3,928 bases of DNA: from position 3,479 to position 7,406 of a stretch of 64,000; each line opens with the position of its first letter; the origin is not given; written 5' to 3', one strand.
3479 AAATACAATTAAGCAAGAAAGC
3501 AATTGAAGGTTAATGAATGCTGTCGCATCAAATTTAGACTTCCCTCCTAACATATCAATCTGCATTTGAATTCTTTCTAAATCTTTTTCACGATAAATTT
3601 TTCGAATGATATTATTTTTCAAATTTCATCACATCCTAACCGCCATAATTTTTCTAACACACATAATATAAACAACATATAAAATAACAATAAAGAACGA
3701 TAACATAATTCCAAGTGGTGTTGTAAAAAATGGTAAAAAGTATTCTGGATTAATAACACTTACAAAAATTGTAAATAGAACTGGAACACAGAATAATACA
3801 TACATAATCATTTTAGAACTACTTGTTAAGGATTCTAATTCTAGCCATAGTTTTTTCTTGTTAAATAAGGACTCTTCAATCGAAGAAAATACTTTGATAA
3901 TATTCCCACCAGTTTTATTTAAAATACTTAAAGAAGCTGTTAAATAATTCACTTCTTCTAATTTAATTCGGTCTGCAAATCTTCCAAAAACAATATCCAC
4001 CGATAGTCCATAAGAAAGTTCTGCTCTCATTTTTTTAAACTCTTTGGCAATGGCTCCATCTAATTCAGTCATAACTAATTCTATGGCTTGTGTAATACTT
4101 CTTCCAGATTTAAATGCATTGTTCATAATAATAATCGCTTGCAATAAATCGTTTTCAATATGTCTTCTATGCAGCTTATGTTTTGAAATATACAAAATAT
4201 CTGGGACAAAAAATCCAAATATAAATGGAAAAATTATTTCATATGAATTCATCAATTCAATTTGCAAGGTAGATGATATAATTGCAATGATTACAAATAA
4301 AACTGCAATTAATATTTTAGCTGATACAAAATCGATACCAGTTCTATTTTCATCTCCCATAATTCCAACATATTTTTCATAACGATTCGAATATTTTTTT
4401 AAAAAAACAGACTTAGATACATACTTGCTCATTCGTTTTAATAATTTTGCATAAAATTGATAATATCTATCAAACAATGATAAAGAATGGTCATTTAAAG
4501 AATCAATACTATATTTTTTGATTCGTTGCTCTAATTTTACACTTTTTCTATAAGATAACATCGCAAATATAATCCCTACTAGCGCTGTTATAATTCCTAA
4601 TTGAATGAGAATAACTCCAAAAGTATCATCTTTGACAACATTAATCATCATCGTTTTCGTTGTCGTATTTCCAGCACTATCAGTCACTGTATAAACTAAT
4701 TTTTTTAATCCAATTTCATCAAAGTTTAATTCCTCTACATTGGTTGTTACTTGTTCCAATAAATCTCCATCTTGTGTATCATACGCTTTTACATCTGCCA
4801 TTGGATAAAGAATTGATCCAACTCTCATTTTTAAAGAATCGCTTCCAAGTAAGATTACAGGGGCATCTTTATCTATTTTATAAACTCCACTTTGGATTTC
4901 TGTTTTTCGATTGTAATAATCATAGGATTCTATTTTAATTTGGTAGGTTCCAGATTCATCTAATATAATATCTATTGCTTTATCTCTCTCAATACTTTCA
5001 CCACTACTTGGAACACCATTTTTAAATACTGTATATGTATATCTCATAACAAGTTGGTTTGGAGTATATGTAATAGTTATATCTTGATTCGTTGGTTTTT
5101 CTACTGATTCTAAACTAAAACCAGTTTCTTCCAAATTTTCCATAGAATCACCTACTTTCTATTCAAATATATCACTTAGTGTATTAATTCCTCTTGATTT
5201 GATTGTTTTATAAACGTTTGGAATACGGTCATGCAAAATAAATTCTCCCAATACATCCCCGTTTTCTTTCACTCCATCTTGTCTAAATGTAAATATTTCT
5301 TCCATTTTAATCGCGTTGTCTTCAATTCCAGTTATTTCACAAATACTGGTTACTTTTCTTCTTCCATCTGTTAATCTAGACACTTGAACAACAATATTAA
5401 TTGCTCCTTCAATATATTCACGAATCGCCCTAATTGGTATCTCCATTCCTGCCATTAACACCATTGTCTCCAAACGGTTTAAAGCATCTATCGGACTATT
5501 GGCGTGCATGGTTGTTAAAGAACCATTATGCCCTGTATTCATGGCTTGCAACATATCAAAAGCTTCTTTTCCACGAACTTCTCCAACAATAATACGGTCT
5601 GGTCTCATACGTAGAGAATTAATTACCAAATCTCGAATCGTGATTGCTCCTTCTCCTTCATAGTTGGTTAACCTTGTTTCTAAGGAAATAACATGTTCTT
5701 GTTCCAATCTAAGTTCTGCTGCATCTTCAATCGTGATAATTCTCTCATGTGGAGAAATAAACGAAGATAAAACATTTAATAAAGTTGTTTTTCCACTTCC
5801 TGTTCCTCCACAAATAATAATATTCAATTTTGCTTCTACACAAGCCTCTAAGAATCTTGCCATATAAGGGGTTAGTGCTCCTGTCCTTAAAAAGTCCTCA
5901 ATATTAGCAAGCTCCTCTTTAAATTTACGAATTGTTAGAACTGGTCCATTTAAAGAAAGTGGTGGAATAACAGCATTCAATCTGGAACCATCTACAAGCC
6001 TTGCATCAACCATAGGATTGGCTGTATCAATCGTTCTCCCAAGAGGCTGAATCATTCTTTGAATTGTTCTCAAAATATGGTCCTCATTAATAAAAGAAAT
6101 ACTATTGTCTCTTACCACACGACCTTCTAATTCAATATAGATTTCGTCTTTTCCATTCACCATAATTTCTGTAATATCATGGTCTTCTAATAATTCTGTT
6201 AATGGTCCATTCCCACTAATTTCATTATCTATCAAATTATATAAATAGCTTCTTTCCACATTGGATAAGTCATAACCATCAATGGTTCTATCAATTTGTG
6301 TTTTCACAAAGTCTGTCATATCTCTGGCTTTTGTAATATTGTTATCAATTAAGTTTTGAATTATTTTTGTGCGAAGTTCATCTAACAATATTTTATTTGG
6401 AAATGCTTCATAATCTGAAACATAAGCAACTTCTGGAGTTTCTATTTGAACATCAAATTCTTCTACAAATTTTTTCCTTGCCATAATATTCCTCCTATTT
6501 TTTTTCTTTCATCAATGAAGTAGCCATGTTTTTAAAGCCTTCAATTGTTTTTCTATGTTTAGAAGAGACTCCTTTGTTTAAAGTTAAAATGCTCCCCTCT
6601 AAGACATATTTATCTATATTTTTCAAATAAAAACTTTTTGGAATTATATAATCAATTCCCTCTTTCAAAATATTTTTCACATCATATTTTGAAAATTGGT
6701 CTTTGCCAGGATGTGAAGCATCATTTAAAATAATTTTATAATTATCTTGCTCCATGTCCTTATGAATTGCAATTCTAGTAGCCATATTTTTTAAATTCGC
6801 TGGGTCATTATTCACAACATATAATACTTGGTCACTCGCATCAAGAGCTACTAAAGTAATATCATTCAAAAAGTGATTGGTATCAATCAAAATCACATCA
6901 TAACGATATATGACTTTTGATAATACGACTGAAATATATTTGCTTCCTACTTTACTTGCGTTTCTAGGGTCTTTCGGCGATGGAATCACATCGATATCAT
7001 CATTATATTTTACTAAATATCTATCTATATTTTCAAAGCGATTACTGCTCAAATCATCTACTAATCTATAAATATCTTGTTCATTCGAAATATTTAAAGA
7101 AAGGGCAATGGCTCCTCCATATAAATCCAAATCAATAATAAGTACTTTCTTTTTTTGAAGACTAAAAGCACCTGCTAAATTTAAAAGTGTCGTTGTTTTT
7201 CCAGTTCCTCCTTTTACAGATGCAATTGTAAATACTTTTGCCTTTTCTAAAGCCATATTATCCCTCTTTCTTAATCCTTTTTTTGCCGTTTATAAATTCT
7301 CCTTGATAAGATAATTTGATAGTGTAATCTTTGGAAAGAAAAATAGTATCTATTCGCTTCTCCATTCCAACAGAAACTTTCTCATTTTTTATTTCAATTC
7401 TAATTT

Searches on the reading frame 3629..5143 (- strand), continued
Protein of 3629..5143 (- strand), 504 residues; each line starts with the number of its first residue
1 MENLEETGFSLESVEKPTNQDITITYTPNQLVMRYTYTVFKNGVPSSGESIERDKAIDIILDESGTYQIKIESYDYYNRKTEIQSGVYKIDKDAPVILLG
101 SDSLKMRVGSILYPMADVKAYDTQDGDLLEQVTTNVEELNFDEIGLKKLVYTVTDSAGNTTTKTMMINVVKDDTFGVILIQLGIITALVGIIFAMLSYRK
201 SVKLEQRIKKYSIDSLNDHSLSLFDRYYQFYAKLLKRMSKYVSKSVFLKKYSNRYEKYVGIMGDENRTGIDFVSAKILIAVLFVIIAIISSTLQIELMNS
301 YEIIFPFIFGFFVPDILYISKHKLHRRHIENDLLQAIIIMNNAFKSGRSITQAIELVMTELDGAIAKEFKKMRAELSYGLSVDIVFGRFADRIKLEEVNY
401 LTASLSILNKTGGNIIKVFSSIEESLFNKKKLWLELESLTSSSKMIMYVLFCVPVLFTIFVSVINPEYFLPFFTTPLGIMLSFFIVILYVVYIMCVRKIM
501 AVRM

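Call 45: find_homologous_proteins(query=A1, max_evalue=0.01)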
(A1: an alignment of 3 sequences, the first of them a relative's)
Query A1 (3 sequences) (66 aa, profile of the alignment): 1634 proteins with E <= 0.01 among 2095 candidates; the best 120 are listed.
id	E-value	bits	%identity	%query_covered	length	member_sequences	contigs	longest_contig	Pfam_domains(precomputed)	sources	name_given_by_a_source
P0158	3.9e-40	153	100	100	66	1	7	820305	-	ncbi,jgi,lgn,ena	-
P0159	5.0e-40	153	88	100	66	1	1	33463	-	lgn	-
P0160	5.2e-40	153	100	100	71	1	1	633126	-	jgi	jgi:Flp pilus assembly pilin Flp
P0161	1.1e-38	148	85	100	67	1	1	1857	-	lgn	-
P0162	1.6e-38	148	75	98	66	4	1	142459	-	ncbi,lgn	-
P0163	1.8e-38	148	88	100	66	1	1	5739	-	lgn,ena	-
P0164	4.1e-38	147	83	100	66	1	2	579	-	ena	-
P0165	5.2e-38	146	82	100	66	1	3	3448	-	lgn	-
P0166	8.0e-38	146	82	100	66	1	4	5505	-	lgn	-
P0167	8.3e-38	146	80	100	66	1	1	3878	-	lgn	-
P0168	1.3e-37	145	85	100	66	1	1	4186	-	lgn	-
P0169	1.4e-37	145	82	100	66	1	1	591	PF04964.20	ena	-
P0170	1.6e-37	145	80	98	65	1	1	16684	-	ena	-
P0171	1.6e-37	145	82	98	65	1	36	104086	-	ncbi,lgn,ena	-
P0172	1.8e-37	145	83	98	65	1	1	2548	-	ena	-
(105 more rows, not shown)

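Call 52: find_related_loci(query=A1, collection=metagenome_contigs, flank=6000)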
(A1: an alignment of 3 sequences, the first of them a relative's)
Query A1 (66 aa) in metagenome_contigs; peptide patterns used: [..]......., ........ (x = any residue, [..] = any of these).
496 stretches matched a pattern; 327 encode a relative of the query (tblastn E <= 1e-3); the best 80 are kept; 80 distinct loci.
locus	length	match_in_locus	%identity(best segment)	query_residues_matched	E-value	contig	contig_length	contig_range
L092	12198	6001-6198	100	1-66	2e-39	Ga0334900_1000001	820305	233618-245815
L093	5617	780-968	67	4-66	1e-26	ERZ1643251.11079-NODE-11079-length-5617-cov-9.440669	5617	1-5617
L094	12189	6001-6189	67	4-66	1e-25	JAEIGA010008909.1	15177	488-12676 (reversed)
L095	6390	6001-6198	62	1-66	2e-25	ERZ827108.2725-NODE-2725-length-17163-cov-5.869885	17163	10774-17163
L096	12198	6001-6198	62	1-66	2e-25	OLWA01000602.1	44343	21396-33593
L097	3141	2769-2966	62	1-66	2e-25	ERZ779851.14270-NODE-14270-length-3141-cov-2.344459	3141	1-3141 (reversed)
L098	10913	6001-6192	61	4-66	3e-25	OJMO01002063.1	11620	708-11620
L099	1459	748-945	62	1-66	3e-25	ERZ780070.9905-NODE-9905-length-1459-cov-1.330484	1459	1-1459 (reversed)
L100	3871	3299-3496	62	1-66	4e-25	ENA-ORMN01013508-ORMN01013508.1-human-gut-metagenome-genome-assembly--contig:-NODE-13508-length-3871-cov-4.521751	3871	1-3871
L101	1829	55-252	62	1-66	4e-25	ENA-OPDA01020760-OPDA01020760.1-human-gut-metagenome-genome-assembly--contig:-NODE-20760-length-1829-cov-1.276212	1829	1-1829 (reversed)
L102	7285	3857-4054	62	1-66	4e-25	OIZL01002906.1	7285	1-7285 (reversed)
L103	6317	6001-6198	62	1-66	4e-25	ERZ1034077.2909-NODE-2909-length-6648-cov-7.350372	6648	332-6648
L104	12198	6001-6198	62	1-66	4e-25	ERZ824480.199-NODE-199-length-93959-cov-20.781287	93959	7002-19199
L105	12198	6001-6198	62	1-66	4e-25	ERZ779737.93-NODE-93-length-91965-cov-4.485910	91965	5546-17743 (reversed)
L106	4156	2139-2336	62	1-66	4e-25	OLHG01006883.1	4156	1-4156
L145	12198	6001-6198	80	1-66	8e-23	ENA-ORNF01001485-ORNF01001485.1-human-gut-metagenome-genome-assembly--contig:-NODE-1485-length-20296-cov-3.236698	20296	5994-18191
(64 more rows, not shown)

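Call 65: search_protein_families(library=pfam, proteins=[L003:6883-7080:+], max_evalue=0.01)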
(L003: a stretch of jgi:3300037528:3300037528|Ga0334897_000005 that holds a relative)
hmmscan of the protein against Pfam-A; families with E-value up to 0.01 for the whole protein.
L003:6883-7080:+ (66 aa): 2 families
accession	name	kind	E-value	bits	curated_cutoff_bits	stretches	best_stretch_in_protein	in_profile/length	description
PF04964.19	Flp_Fap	-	0.00034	20.8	32.2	1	12-44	11-43/46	Flp/Fap pilin component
PF04021.17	Class_IIIsignal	-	0.0068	16.8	23.7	0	6-25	1-20/27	Class III signal peptide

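Call 110: find_encoding_contigs(protein=P0019, flank=10000, max_places=2)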
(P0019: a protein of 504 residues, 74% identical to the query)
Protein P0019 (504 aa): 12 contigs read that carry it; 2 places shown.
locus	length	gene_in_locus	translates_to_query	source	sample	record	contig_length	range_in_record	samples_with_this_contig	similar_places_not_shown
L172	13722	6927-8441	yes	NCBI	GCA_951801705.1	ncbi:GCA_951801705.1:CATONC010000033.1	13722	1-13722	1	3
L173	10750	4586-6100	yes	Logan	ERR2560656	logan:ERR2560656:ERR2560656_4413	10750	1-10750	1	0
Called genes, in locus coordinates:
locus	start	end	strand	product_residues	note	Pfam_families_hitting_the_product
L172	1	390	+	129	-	?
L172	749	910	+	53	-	-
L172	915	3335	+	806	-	PF04203:Sortase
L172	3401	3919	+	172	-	-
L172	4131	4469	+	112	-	PF07811:TadE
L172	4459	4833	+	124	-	-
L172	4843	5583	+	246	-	PF09140:MipZ (weak), PF10609:ParA, PF13614:AAA_31, PF01656:CbiA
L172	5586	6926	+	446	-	PF00437:T2SSE, PF27713:UCP018868 (weak), PF00005:ABC_tran (faint)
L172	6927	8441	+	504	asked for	PF16403:Bact_surface_Ig-like, PF00482:T2SSF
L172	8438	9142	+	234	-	PF00482:T2SSF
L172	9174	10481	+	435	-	PF01225:Mur_ligase, PF08245:Mur_ligase_M, PF02875:Mur_ligase_C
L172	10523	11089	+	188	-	-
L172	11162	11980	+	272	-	PF18936:DUF5684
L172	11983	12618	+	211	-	PF07690:MFS_1 (weak)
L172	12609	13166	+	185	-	-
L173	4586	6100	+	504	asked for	PF16403:Bact_surface_Ig-like, PF00482:T2SSF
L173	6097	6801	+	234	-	PF00482:T2SSF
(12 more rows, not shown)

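Call 111: find_encoding_contigs(protein=P0023, flank=10000, max_places=2)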
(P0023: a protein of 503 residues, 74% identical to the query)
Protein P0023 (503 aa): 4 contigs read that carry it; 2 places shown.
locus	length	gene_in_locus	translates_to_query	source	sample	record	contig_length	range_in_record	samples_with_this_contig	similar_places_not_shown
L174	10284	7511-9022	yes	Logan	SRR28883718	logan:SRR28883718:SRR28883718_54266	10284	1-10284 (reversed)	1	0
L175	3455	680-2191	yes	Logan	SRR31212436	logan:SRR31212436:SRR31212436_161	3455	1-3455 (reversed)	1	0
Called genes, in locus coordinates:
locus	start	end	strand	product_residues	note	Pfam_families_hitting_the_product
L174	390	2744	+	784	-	PF00122:E1-E2_ATPase, PF00702:Hydrolase, PF08282:Hydrolase_3 (faint)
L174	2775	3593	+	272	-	-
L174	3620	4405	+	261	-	PF02535:Zip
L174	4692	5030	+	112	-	PF07811:TadE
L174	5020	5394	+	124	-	-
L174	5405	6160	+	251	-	PF06564:CBP_BcsQ (weak), PF07015:VirC1 (faint), PF09140:MipZ, PF10609:ParA, PF13614:AAA_31, PF01656:CbiA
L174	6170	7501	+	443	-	PF00437:T2SSE, PF27713:UCP018868 (faint)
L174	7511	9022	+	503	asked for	PF16403:Bact_surface_Ig-like (weak), PF00482:T2SSF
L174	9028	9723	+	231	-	PF00482:T2SSF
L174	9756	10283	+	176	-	?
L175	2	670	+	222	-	?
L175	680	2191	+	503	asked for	PF16403:Bact_surface_Ig-like (weak), PF00482:T2SSF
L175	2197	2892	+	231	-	PF00482:T2SSF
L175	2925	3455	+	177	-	?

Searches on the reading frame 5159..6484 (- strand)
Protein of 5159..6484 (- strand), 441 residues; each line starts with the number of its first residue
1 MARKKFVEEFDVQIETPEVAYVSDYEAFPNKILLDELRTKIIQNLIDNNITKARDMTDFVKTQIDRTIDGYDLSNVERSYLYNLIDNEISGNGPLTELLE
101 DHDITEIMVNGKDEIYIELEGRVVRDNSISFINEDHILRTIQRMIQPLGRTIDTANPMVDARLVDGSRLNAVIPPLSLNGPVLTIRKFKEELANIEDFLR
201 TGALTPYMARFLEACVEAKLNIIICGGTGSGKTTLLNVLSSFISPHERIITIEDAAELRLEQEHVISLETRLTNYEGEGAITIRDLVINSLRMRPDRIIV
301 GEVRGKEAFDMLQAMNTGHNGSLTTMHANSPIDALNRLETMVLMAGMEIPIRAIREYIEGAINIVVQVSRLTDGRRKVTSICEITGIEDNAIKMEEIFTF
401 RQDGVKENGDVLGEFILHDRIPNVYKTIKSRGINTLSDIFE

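Call 4: search_protein_families(library=pfam, proteins=[window:5159-6484:-], max_evalue=0.1)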
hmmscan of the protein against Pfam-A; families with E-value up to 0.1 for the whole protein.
window:5159-6484:- (441 aa): 22 families
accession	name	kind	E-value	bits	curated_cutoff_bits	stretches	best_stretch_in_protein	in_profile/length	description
PF00437.27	T2SSE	-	6.8e-61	206.4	24.9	1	91-372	4-278/370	Type II/IV secretion system protein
PF00005.33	ABC_tran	-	2e-05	25.7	25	1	216-256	8-48/137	ABC transporter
PF13555.12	AAA_29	-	0.0034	17.5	27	1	221-248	24-51/61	P-loop containing region of AAA domain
PF01580.24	FtsK_SpoIIIE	-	0.0037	17.2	24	1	220-239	40-59/221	FtsK/SpoIIIE family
PF14532.12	Sigma54_activ_2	-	0.0082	16.8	25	1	208-259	10-61/138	Sigma-54 interaction domain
PF13521.12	AAA_28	-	0.016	15.9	27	1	222-263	2-39/164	AAA domain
PF00735.24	Septin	-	0.018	14.8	26.2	1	218-257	3-40/280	Septin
PF04665.18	Pox_A32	-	0.021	14.7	22.8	1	216-246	10-41/242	Poxvirus A32 protein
PF02492.25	cobW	-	0.022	14.8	20.7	1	222-265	3-47/180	CobW/HypB/UreG, nucleotide-binding domain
PF13476.12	AAA_23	-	0.028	15.5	27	1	222-239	22-39/201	AAA domain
PF13401.12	AAA_22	-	0.028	15.2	27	1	219-246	5-32/130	AAA domain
PF20720.3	nSTAND3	-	0.028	14.5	27.2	1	217-257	15-56/155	Novel STAND NTPase 3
PF13238.12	AAA_18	-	0.029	15.2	29.4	1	222-254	1-33/128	AAA domain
PF00350.29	Dynamin_N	-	0.032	14.7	27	1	222-267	1-47/168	Dynamin family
PF00270.35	DEAD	-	0.033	14.4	26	1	209-260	5-59/167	DEAD/DEAH box helicase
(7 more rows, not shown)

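Call 6: search_protein_families(library=ncbifam, proteins=[window:5159-6484:-], max_evalue=0.01)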
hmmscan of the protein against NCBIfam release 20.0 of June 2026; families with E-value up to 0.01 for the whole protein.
window:5159-6484:- (441 aa): 44 families (the best 25 are shown)
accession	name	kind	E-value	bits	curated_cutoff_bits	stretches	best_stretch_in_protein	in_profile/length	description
TIGR03819.1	heli_sec_ATPase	hypoth_equivalog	5e-98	328.4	373.15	1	69-382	29-339/340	TadA family conjugal transfer-associated ATPase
TIGR02788.1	VirB11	equivalog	3.1e-68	230.1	249.95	2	208-380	133-305/308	P-type DNA transfer ATPase VirB11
TIGR02782.1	TrbB_P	equivalog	1.8e-64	217.9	304.55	1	95-391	14-300/303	P-type conjugative transfer ATPase TrbB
NF058587.1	archaellum_moto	equivalog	6.5e-61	206.6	550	1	36-410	90-459/527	archaellum flagellar ATPase motor FlaI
NF010475.0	PRK13900.1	equivalog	8e-61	205.9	389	2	209-381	150-322/333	type IV secretion system ATPase VirB11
NF010469.0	PRK13894.1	subfamily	6.9e-54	183.4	508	1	95-393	27-316/320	conjugal transfer ATPase TrbB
NF010407.0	PRK13833.1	subfamily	2.2e-48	165.3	499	1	97-397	24-313/323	conjugal transfer protein TrbB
NF053672.1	bindosome_BasE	exception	8.5e-42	143.5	1000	1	128-399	178-440/512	bindosome assembly system ATPase subunit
NF010425.0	PRK13851.1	equivalog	7.5e-39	133.6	461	2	209-368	152-312/344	type IV secretion system protein VirB11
NF041000.1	ATPase_ComGA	equivalog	1.2e-17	63.8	300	1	220-343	129-247/267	competence type IV pilus ATPase ComGA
TIGR02525.1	plasmid_TraJ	equivalog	6.9e-17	61.5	368.3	1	223-378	153-307/372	plasmid transfer ATPase TraJ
TIGR01420.1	pilT_fam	subfamily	3.2e-15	56.2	319.1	1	215-342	118-243/343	PilT/PilU family type 4a pilus ATPase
TIGR02533.1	type_II_gspE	equivalog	7.6e-15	54.5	630.25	1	210-341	233-359/486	type II secretion system ATPase GspE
NF007755.0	PRK10436.1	equivalog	6e-13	48.2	617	1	206-343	206-337/465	type II secretion system protein GspE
TIGR02538.1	type_IV_pilB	equivalog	8.2e-12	44.5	675.65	1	209-342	306-433/564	type IV-A pilus assembly ATPase PilB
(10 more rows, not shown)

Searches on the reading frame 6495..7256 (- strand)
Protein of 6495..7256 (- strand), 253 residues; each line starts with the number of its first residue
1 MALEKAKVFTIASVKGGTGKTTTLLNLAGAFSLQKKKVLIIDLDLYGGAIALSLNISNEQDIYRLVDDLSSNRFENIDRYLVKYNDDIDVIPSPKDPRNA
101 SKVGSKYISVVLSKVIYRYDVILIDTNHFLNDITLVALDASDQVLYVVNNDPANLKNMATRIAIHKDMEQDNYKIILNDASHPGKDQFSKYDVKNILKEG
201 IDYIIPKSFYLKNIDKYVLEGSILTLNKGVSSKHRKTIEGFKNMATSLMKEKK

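Call 4: search_protein_families(library=pfam, proteins=[window:6495-7256:-], max_evalue=0.1)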
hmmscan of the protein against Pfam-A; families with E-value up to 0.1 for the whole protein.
window:6495-7256:- (253 aa): 12 families
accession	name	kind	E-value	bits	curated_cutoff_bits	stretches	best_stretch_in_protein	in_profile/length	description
PF13614.12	AAA_31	-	3.9e-19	69.7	27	1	7-159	2-158/177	AAA domain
PF01656.29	CbiA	-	6.2e-12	46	25.4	1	10-183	2-86/125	CobQ/CobB/MinD/ParA nucleotide binding domain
PF10609.15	ParA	-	9.2e-10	38.8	27.1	1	7-141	4-134/246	NUBPL iron-transfer P-loop NTPase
PF06564.18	CBP_BcsQ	-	1.6e-07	31.5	21.3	1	8-179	3-170/234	Cellulose biosynthesis protein BcsQ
PF09140.17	MipZ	-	1.7e-05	24.7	20.7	1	10-150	4-131/262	ATPase MipZ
PF07015.17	VirC1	-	0.00012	21.9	24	1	7-44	2-39/231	VirC1 protein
PF00448.28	SRP54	-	0.0004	20.5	22.7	1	17-47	11-41/196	SRP54-type protein, GTPase domain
PF00142.24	Fer4_NifH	-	0.0074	16.2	25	1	15-62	8-55/271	4Fe-4S iron sulfur cluster binding proteins, NifH/frxC family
PF16575.11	CLP1_P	-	0.011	16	26.6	1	17-57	4-44/188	mRNA cleavage and polyadenylation factor CLP1 P-loop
PF19842.5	YqeC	-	0.023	15.4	27.6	1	13-40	2-29/145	YqeC protein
PF02374.21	ArsA_ATPase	-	0.03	14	24.3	1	12-44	6-38/305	Anion-transporting ATPase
PF25199.1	nSTAND_NTPase5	-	0.063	13.5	34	0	9-42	43-77/145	Novel STAND NTPase 5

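Call 6: search_protein_families(library=ncbifam, proteins=[window:6495-7256:-], max_evalue=0.01)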
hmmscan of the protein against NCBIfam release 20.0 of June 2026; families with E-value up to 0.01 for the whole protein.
window:6495-7256:- (253 aa): 26 families (the best 25 are shown)
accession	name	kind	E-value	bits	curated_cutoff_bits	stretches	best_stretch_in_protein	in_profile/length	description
TIGR01969.1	minD_arch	subfamily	5.8e-19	68.2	201.75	1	8-208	2-197/251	cell division ATPase MinD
TIGR03371.1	cellulose_yhjQ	equivalog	9.1e-15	54.8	157.85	1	7-182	2-180/246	cellulose biosynthesis protein BcsQ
NF041546.1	ParA_partition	equivalog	2.9e-14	53.1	180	2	9-59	2-52/203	ParA family partition ATPase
TIGR01968.1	minD_bact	equivalog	2.5e-13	50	212.9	1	6-198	1-194/261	septum site-determining protein MinD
NF047398.1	AAA_KGGVGR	domain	3.7e-13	50.2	90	1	6-155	2-179/190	KGGVGR-motif variant AAA ATPase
TIGR01007.1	eps_fam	subfamily_domain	2e-12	47.1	108.05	1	4-176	15-186/204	polysaccharide biosynthesis tyrosine autokinase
TIGR03453.1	partition_RepA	equivalog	3.5e-11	42.6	348.45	1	4-167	102-283/387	plasmid partitioning protein RepA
TIGR03018.1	pepcterm_TyrKin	hypoth_equivalog_domain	1.4e-10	40.8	230.65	1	6-177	35-206/207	XrtA-associated tyrosine autokinase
TIGR03815.1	CpaE_hom_Actino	equivalog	7.6e-08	31.9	154.45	1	4-169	109-270/340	septum site-determining protein Ssd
NF041283.1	PrgP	equivalog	2.1e-07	30.6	400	1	6-146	2-151/297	ParA superfamily DNA segregation protein PrgP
NF010443.0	PRK13869.1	subfamily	3.6e-07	29.3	446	1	4-149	119-282/405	plasmid-partitioning protein RepA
NF008568.0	PRK11519.1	equivalog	4.3e-07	28.5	1068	1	5-162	525-680/720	tyrosine-protein kinase Wzc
NF041136.1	MrpORP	equivalog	5.9e-07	29.1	450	1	7-60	6-59/365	iron-sulfur cluster carrier protein MrpORP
TIGR03029.1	EpsG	equivalog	1.5e-06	27.6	313.8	1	5-159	102-254/274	chain length determinant protein tyrosine kinase EpsG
NF008669.0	PRK11670.1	equivalog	2.2e-06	26.8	348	1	8-59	109-160/369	iron-sulfur cluster carrier protein ApbC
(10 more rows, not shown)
